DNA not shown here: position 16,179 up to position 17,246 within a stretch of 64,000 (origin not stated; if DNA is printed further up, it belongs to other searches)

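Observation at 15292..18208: Translationally coupled AKR / xylose-isomerase-like TIM barrel / Gfo-Idh-MocA trio wedged between GH47 and GH38: candidate oxidative (keto-intermediate) glycoside-processing module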

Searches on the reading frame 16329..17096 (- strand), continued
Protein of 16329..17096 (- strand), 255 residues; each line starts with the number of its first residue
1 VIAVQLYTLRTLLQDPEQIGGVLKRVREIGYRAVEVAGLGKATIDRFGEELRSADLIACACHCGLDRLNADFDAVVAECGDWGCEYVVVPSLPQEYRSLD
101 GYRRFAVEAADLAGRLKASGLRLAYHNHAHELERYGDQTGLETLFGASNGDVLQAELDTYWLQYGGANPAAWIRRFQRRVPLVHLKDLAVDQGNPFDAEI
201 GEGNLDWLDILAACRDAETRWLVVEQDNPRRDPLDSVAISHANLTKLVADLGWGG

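Call 24: find_related_loci(query=A1, collection=genome_contigs, flank=10000)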
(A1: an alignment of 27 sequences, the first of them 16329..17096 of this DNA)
Query A1 (255 aa) in genome_contigs; peptide patterns used: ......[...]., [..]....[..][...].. (x = any residue, [..] = any of these).
251 stretches matched a pattern; 245 encode a relative of the query (tblastn E <= 1e-3); the best 80 are kept; 79 distinct loci.
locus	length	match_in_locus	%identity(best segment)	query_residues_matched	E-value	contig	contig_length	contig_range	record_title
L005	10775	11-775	79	1-255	2e-136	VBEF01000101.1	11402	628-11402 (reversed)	MAG: Chloroflexi bacterium isolate CF_19 14_0903_16_30cm_scaffold_8212, whole genome shotgun sequence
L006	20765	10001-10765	75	1-255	3e-130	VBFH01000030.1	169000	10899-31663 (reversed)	MAG: Chloroflexi bacterium isolate CF_47 14_1009_16_30cm_scaffold_141, whole genome shotgun sequence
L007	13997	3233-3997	73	1-255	5e-128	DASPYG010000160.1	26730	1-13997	MAG TPA_asm: Candidatus Nitrosopolaris sp. isolate SMAG_U11587 k141_516296, whole genome shotgun sequence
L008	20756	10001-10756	72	1-252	6e-125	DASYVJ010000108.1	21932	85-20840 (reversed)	MAG TPA_asm: Candidatus Dormiibacterota bacterium isolate SMAG_U6251 k141_88267, whole genome shotgun sequence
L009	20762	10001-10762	73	1-255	1e-123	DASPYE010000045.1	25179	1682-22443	MAG TPA_asm: Candidatus Dormiibacterota bacterium isolate SMAG_U11585 k141_1342040, whole genome shotgun sequence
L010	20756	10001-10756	75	1-252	2e-123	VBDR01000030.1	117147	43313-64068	MAG: Chloroflexi bacterium isolate CF_5 14_1009_02_40cm_scaffold_153, whole genome shotgun sequence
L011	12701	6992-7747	71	1-252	5e-123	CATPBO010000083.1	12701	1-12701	MAG: Candidatus Dormibacteraeota bacterium isolate S89_Bin_3 genome assembly, contig: S89_000000000593, whole genome sho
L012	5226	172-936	69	1-255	3e-123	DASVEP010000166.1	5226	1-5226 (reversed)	MAG TPA_asm: Candidatus Dormiibacterota bacterium isolate SMAG_U2064 k141_1057822, whole genome shotgun sequence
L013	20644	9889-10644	71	1-252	8e-123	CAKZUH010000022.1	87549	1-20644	MAG TPA_asm: uncultured Chloroflexi bacterium isolate SRR5457059_bin.0_CONCOCT_v1.1_MAG genome assembly, contig: ERZ7950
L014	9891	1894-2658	68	1-255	3e-122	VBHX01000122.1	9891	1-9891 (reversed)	MAG: Chloroflexi bacterium isolate CF_115 14_0927_12_40cm_scaffold_10934, whole genome shotgun sequence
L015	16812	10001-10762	72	1-255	3e-121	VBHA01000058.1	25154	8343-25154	MAG: Chloroflexi bacterium isolate CF_92 14_1009_09_20cm_scaffold_4636, whole genome shotgun sequence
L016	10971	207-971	70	1-255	3e-119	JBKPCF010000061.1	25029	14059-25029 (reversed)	MAG: Candidatus Dormiibacterota bacterium isolate GB_EKS_MAG_00059 GB_EKS_000000254954, whole genome shotgun sequence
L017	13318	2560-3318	66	1-253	2e-114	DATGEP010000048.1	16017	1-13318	MAG TPA_asm: Ktedonobacterales bacterium isolate SMAG_U9705 k141_1494070, whole genome shotgun sequence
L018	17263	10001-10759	68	1-255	3e-112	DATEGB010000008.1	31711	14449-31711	MAG TPA_asm: Candidatus Dormiibacterota bacterium isolate SMAG_U8774 k141_5061, whole genome shotgun sequence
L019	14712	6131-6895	89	1-255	7e-153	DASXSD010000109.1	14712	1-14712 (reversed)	MAG TPA_asm: Candidatus Dormiibacterota bacterium isolate SMAG_U4657 k141_4132032, whole genome shotgun sequence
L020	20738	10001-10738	65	1-248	3e-108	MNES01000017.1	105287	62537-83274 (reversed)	MAG: Chloroflexi bacterium 13_1_40CM_65_17 13_1_40cm_scaffold_11, whole genome shotgun sequence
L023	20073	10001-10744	63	1-248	8e-105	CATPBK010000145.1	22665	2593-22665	MAG: Candidatus Dormibacteraeota bacterium isolate S89_Bin_13 genome assembly, contig: S89_000000038972, whole genome sh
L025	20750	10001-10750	62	1-250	5e-103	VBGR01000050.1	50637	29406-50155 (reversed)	MAG: Chloroflexi bacterium isolate CF_83 14_1009_09_20cm_scaffold_191, whole genome shotgun sequence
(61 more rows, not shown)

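Call 31: search_solved_structures(query=A1, max_evalue=1, show_alignments=1)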
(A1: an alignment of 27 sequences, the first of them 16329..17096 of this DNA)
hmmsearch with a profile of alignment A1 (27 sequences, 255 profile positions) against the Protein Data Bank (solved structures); distinct sequences matched with E-value up to 1: 31.
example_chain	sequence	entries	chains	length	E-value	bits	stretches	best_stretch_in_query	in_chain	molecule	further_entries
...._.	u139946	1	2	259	3.7e-40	141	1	2-229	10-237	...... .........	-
8tcs_D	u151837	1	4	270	2.1e-23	86.1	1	2-244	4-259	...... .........-like TIM barrel domain-containing protein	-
8tcd_B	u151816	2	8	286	2.6e-23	85.9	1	2-244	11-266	Sugar phosphate isomerase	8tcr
8tct_A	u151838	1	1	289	2.3e-21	79.4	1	2-242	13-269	Sugar phosphate isomerase/epimerase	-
3l23_A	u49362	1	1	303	1.4e-12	50.7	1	2-191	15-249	Sugar phosphate isomerase/epimerase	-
3obe_A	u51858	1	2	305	4.1e-09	39.3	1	80-190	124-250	Sugar phosphate isomerase/epimerase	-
9zmu_A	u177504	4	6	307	5.9e-06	29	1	102-253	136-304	Iole protein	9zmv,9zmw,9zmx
3lmz_A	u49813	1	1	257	7.2e-05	25.4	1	114-240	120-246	Putative sugar isomerase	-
3cny_A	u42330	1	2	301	0.00084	21.9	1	117-246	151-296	Inositol catabolism protein IolE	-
3wqo_A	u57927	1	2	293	0.045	16.3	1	167-251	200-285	Uncharacterized protein MJ1311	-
5zhz_A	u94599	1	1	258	0.049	16.1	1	167-234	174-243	Probable endonuclease 4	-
1v96_A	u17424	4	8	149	0.049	16.1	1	180-253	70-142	hypothetical protein PH0500 | Ribonuclease VapC4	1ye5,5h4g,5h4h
3p6l_A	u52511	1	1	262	0.079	15.5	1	111-215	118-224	Sugar phosphate isomerase/epimerase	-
3vyl_A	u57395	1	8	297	0.25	13.8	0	98-214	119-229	L-ribulose 3-epimerase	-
1y82_A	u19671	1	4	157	0.43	13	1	203-253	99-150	hypothetical protein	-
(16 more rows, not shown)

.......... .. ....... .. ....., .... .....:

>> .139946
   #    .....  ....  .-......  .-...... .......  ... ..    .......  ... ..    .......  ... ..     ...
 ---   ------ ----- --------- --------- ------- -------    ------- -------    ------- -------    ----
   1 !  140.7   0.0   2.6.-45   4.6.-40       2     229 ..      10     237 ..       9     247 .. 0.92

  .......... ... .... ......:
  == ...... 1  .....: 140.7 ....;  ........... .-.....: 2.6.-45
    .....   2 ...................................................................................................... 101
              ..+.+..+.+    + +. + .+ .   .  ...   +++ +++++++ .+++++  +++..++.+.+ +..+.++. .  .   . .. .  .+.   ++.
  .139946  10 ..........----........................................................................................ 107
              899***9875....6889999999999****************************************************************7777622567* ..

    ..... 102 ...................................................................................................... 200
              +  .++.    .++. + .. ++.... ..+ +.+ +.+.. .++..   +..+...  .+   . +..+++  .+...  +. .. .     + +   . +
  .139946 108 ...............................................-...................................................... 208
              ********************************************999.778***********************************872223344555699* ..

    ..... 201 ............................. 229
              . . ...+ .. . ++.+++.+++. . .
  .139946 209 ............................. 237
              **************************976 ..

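Call 36: search_protein_families(library=pfam, alignment_id=A2, max_evalue=0.00001)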
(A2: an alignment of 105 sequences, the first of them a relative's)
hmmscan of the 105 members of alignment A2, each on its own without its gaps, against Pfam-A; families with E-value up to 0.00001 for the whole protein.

A. member 1, L027:7879-9267:- (462 aa): 2 families
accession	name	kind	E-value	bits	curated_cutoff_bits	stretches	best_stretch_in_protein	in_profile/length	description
PF01546.33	Peptidase_M20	-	3.1e-18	66.9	24.6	1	124-451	1-204/206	Peptidase family M20/M25/M40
PF04389.22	Peptidase_M28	-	5.6e-07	29.9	21.3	1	113-188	4-77/193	Peptidase family M28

B. families by the number of members that match (of 105 scanned): 54 families (the first 25 are shown)
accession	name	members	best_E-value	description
PF01408.29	GFO_IDH_MocA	31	9.4e-30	Oxidoreductase family, NAD-binding Rossmann fold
PF22725.1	GFO_IDH_MocA_C3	31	3.8e-28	GFO/IDH/MocA C-terminal domain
PF02894.22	GFO_IDH_MocA_C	31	1.6e-23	Oxidoreductase family, C-terminal alpha/beta domain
PF01120.23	Alpha_L_fucos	7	1.5e-92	Alpha-L-fucosidase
PF13320.12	GH123_cat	3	2.6e-112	Glycoside hydrolase 123, catalytic domain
PF12705.13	PDDEXK_1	3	8.4e-17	PD-(D/E)XK nuclease superfamily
PF01261.30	AP_endonuc_2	3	1.3e-16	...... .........-like TIM barrel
PF22685.1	Gal80p_C-like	3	3.6e-07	Gal80p, C-terminal domain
PF06803.17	DUF1232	3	7e-07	Protein of unknown function (DUF1232)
PF00742.24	Homoserine_dh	2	5e-66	Homoserine dehydrogenase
PF00892.27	EamA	2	3e-37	EamA-like transporter family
PF03447.22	NAD_binding_3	2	1.7e-19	Homoserine dehydrogenase, NAD binding domain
PF04542.20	Sigma70_r2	2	8.2e-18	Sigma-70 region 2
PF04545.22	Sigma70_r4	2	1.1e-15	Sigma-70, region 4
PF00149.33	Metallophos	2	2.8e-14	Calcineurin-like phosphoesterase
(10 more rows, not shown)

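Call 54: search_protein_families(library=pfam, proteins=[L023:2781-5756:+, L023:546-2681:-, L023:11719-13005:+, L023:13010-13900:-, L023:13804-15678:-, L023:15758-16747:-, L023:16644-17588:-, L023:17588-18475:-, L020:11780-13048:-, L020:13038-13808:-], max_evalue=0.0001)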
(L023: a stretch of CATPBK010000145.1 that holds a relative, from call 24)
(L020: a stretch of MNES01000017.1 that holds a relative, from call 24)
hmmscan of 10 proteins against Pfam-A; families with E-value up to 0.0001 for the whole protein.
L023:2781-5756:+ (992 aa): 5 families
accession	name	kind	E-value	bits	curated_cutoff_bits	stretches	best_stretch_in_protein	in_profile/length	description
PF13185.12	GAF_2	-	1.2e-44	152.2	28.6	3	639-770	2-136/136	GAF domain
PF01590.32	GAF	-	1e-42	146.2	22.4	2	480-609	7-133/133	GAF domain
PF13487.12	HD_5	-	1.7e-31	109.7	27.2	1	789-956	3-170/170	HD domain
PF13492.12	GAF_3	-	7.4e-29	101.2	27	1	640-771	1-129/129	GAF domain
PF01966.28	HD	-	2.8e-18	66.7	22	1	801-925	2-116/116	HD domain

L023:546-2681:- (711 aa): 7 families
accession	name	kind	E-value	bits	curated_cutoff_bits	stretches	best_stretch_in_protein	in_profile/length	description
PF13328.12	HD_4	-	2.1e-58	196.9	27.2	1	23-173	1-156/156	HD domain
PF04607.23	RelA_SpoT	-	2.2e-45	154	27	1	232-342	1-112/113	Region found in RelA / SpoT proteins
PF02824.27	TGS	-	4.5e-25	87.9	22.2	1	386-445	1-60/60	TGS domain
PF13291.12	ACT_4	-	8.2e-20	71.7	27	1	634-708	5-80/80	ACT domain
PF01966.28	HD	-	7.7e-13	49.2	22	1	42-141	1-116/116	HD domain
PF19296.4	RelA_AH_RIS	-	4.3e-10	40.4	23.8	1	463-545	7-85/185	RelA/SpoT, AH and RIS domains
PF01842.31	ACT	-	8.3e-07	29.1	27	1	638-701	3-65/66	ACT domain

L023:11719-13005:+ (429 aa): 2 families
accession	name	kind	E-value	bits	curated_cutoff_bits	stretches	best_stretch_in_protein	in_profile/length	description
PF05977.19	MFS_3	-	1.4e-36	126.5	27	1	34-417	7-389/524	Transmembrane secretion effector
PF07690.21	MFS_1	-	5.3e-27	95.1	33.4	1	43-377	2-335/347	Major Facilitator Superfamily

L023:13010-13900:- (296 aa): 1 family
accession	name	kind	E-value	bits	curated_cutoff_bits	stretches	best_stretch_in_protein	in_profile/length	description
PF04962.18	KduI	-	2.6e-102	342.1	23.9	1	36-294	3-262/262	KduI/IolB family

L023:13804-15678:- (624 aa): 3 families
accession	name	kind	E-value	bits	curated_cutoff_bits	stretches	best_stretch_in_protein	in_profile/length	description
PF00205.28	TPP_enzyme_M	-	3.2e-36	124.5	30.4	1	218-352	1-137/137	Thiamine pyrophosphate enzyme, central domain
PF02775.26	TPP_enzyme_C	-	1.5e-28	100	21.9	1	415-578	2-151/151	Thiamine pyrophosphate enzyme, C-terminal TPP binding domain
PF02776.23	TPP_enzyme_N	-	2.1e-14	53.8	26.8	1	28-129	14-111/119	Thiamine pyrophosphate enzyme, N-terminal TPP binding domain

L023:15758-16747:- (329 aa): 1 family
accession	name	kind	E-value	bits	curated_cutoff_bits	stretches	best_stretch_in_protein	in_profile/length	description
PF22649.2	Cgl0159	-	4.9e-109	363.9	27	1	69-318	2-251/251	Cgl0159-like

L023:16644-17588:- (314 aa): 1 family
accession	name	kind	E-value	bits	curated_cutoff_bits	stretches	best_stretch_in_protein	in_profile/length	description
PF00294.29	PfkB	-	2.7e-45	155.4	25.8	1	5-300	4-301/302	pfkB family carbohydrate kinase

L023:17588-18475:- (295 aa): 1 family
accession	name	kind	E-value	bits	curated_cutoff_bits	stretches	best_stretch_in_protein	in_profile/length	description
PF01261.30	AP_endonuc_2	-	2.9e-28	99.7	31.1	1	28-285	2-248/249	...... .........-like TIM barrel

L020:11780-13048:- (422 aa): 1 family
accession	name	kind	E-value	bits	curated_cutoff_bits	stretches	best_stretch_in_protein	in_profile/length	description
PF01120.23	Alpha_L_fucos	-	1.3e-86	291.7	25.2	1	8-318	24-344/345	Alpha-L-fucosidase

L020:13038-13808:- (256 aa): 3 families
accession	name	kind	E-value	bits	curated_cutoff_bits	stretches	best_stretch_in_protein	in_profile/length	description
PF13561.12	adh_short_C2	-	1.9e-62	211.3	27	1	14-250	6-236/236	Enoyl-(Acyl carrier protein) reductase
PF00106.31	adh_short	-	1.8e-56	191.2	26.6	1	5-196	1-192/195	short chain dehydrogenase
PF08659.16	KR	-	1.2e-07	32.3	22.6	1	7-160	3-156/180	KR domain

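Call 55: predict_structure(alignment_id=A1)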
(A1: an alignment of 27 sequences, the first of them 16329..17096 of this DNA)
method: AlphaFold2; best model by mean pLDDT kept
length: 255 residues; sequences in the alignment: 27
mean_pLDDT: 93.3   pTM: 0.90
mean pLDDT of the five models: 93.3, 93.0, 92.9, 92.6, 88.5
residues with pLDDT >= 90: 211; 70-90: 42; 50-70: 1; < 50: 1
segments of 3 or more residues with pLDDT < 50: none
pLDDT, mean of each block of 10 residues (from residue 1): 96 92 98 94 89 97 96 95 96 94 95 96 97 94 90 94 94 94 92 85 92 95 92 95 94 69
secondary structure, 60 per line:
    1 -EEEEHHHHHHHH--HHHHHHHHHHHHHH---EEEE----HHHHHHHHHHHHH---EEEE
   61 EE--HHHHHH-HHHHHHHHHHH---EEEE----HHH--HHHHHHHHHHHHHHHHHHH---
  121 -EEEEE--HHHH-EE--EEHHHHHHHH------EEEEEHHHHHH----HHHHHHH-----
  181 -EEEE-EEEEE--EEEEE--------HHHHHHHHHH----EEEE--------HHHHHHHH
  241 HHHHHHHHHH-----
elements in order: E2-5 H6-13 H16-29 E33-36 H41-53 E57-62 H65-70 H72-82 E86-89 H99-117 E122-126 H129-132 H140-147 E154-158 H159-164 H169-175 E182-185 E187-191 E194-198 H207-216 E221-224 H233-250

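Call 57: fold_search(model_id=the predicted structure, library=pdb)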
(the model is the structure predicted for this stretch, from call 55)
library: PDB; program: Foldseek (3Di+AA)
matches with E <= 10: 1707; with E <= 0.001: 221
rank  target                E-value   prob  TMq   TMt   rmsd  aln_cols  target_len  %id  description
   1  8tcd_A                5.8e-18  1.00  0.81  0.76   3.5       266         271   24  Structure of Alistipes sp. 3-Keto-beta-glucopyranoside-1,2-Lyase AL1 (released 2024-06-12)
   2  8tcd_D                2.9e-17  1.00  0.81  0.76   3.6       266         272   25  Structure of Alistipes sp. 3-Keto-beta-glucopyranoside-1,2-Lyase AL1 (released 2024-06-12)
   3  8tcr_A                3.8e-17  1.00  0.80  0.76   3.5       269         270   26  Structure of glucose bound Alistipes sp. 3-Keto-beta-glucopyranoside-1,2-Lyase AL1 (released 2024-06-12)
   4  8tct                  1.5e-16  1.00  0.79  0.74   3.9       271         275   24  Structure of 3K-GlcH bound Bacteroides thetaiotaomicron 3-Keto-beta-glucopyranoside-1,2-Lyase BT1 (released 2024-06-12)
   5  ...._B                1.0e-15  1.00  0.71  0.83   3.5       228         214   32  The crystal structure of O-glycoside cleaving beta-eliminase from A. tumefaciens AtOGE (released 2023-11-01)
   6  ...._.                1.5e-14  1.00  0.73  0.82   4.1       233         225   30  The crystal structure of O-glycoside cleaving beta-eliminase from A. tumefaciens AtOGE (released 2023-11-01)
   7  3obe_A                2.0e-14  1.00  0.77  0.69   4.3       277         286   21  Crystal structure of a sugar phosphate isomerase/epimerase (BDI_3400) from Parabacteroides distasonis ATCC 8503 at 1.7 (released 2010-09-01)
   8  3l23                  1.1e-13  1.00  0.82  0.74   2.8       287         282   19  Crystal structure of Sugar phosphate isomerase/epimerase (YP_001303399.1) from Parabacteroides distasonis ATCC 8503 at 1 (released 2010-02-16)
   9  3obe_B                6.8e-13  1.00  0.76  0.67   4.6       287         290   20  Crystal structure of a sugar phosphate isomerase/epimerase (BDI_3400) from Parabacteroides distasonis ATCC 8503 at 1.7 (released 2010-09-01)
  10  9zmv                  4.5e-12  1.00  0.78  0.68   4.8       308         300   16  Crystal structure of an Iole protein from Brucella melitensis (orthorhombic P form) (released 2025-12-24)
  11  9zmw_A                5.6e-12  1.00  0.76  0.65   5.3       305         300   17  Crystal structure of a Iole protein from Brucella melitensis (orthorhombic P form 2) (released 2025-12-24)
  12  9zmu                  1.1e-11  1.00  0.77  0.67   4.8       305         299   17  Crystal structure of an Iole protein from Brucella melitensis (hexagonal P form) (released 2025-12-24)
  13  5hmq_F                1.6e-11  1.00  0.72  0.32   4.4       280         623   16  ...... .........-like TIM barrel/4-hydroxyphenylpyruvate dioxygenase fusion protein (released 2016-10-19)
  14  9koj_A                3.7e-11  1.00  0.82  0.76   3.6       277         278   13  Crystal structure of the isomerase Art22 (released 2025-07-30)
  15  3p6l                  4.6e-11  1.00  0.74  0.72   4.1       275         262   14  Crystal structure of a Sugar phosphate isomerase/epimerase (BDI_1903) from Parabacteroides distasonis ATCC 8503 at 1.85  (released 2010-12-08)
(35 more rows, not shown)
